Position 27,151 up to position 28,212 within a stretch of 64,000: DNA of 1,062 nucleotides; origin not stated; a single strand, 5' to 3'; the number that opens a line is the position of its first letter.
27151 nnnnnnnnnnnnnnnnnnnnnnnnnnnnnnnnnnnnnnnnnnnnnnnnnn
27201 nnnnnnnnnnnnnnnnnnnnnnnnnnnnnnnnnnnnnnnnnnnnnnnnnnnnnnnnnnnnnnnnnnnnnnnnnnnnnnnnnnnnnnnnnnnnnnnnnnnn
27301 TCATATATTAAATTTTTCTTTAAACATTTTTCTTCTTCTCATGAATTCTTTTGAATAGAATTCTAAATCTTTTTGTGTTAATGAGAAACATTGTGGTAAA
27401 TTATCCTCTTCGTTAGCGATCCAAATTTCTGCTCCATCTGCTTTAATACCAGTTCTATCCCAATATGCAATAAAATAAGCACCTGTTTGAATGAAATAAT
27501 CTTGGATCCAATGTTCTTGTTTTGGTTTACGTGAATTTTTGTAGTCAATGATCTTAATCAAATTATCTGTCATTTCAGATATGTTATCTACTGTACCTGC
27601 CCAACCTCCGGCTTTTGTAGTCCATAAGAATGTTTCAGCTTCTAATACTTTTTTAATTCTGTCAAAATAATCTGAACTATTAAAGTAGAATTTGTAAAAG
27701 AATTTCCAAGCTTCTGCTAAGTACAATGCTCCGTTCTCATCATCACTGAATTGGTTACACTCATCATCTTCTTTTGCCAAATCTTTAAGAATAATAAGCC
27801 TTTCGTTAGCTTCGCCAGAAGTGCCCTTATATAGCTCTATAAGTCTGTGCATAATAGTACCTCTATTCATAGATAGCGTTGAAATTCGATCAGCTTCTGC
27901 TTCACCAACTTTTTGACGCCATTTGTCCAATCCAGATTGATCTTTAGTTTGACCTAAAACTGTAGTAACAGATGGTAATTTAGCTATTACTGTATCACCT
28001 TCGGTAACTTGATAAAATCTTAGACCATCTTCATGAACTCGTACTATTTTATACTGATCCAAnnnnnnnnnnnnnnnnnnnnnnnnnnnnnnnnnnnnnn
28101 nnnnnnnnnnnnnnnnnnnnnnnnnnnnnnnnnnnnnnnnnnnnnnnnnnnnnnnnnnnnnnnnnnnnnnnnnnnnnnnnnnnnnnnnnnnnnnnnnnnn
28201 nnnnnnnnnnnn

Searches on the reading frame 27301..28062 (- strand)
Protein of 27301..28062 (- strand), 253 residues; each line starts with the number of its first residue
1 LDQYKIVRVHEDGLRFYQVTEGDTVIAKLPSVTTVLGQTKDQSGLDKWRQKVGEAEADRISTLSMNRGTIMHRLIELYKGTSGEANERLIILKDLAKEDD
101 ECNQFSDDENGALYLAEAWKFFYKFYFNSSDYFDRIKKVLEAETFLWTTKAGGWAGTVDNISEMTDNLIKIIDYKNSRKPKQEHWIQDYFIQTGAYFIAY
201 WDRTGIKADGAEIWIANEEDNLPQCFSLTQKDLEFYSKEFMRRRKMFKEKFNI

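Call 34: search_protein_families(library=phrogs, proteins=[window:27301-28062:-], max_evalue=0.001)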
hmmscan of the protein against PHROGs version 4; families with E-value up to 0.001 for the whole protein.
window:27301-28062:- (253 aa): 2 families
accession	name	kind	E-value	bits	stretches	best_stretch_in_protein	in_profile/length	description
phrog_298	-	DNA, RNA and nucleotide metabolism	1.5e-44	153.5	1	5-240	46-249/293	exonuclease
phrog_69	-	DNA, RNA and nucleotide metabolism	2.1e-07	31.3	1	63-216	119-268/501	exonuclease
